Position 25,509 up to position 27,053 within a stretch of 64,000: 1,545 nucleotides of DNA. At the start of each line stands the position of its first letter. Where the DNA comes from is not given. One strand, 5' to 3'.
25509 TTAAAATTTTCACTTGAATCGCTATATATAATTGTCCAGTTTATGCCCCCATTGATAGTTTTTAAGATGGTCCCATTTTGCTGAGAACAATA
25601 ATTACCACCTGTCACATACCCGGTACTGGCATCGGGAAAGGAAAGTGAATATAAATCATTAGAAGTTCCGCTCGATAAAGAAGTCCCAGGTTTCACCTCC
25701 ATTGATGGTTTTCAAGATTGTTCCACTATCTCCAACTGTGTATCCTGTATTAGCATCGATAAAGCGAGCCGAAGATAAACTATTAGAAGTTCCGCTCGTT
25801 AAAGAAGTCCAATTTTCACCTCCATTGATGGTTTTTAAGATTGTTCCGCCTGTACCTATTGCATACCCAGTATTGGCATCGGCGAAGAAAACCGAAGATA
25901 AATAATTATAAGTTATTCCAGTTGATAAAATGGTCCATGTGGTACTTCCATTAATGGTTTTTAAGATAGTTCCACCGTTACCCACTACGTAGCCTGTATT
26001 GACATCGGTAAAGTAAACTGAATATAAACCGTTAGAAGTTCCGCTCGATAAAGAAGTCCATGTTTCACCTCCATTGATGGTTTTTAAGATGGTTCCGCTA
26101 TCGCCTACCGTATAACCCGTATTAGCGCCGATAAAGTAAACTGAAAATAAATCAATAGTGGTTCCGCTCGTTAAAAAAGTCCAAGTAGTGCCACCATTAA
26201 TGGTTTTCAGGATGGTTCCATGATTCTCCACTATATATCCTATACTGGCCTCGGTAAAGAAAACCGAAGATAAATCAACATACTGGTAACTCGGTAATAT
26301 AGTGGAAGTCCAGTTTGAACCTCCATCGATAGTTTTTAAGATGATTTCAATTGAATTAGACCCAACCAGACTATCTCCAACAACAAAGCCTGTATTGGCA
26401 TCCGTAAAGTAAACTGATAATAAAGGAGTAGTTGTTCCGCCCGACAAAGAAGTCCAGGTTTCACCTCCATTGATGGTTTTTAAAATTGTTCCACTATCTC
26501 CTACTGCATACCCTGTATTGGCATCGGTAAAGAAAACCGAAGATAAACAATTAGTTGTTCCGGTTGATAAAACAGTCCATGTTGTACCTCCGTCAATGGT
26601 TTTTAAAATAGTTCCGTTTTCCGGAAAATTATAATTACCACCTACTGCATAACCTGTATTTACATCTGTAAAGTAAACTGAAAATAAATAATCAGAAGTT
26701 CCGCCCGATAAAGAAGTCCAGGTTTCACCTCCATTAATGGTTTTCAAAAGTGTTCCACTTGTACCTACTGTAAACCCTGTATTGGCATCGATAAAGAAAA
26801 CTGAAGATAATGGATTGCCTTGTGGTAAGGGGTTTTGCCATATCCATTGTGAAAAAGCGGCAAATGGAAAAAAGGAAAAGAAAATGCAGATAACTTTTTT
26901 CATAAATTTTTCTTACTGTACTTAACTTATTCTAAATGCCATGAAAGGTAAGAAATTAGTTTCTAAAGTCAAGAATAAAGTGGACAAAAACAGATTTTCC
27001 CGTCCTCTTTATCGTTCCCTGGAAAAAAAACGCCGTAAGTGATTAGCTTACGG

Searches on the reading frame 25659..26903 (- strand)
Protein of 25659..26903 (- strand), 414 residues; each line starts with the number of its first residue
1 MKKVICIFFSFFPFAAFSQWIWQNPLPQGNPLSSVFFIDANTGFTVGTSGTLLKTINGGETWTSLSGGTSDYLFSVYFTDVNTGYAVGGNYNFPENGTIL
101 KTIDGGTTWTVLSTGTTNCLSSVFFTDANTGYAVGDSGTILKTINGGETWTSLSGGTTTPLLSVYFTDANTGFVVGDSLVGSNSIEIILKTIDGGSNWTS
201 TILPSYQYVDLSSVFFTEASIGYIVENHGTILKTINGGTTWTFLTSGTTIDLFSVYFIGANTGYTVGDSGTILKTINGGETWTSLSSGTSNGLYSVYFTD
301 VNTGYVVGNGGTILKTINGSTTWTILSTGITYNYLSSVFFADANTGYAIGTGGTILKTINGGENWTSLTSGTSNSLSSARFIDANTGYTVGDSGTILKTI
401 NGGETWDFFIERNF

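Call 89: search_protein_families(library=pfam, proteins=[window:25659-26903:-], max_evalue=0.01)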
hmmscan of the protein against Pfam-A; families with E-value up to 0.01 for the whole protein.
window:25659-26903:- (414 aa): 5 families
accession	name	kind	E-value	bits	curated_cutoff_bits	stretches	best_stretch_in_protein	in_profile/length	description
PF14870.12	PSII_BNR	-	1.1e-37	130.3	27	7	281-369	8-98/303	Photosynthesis system II assembly factor YCF48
PF03047.20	ComC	-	2.3e-07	30.8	20.4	0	53-65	18-30/31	COMC family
PF02012.26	BNR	-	6e-06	25.9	27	0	102-110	3-11/12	BNR/Asp-box repeat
PF07205.16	DUF1413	-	0.0021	18.6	25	0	273-304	18-49/69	Domain of unknown function (DUF1413)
PF12341.14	Mcl1_mid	-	0.0063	16.4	31.5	0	25-62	192-233/291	Minichromosome loss protein, Mcl1, middle region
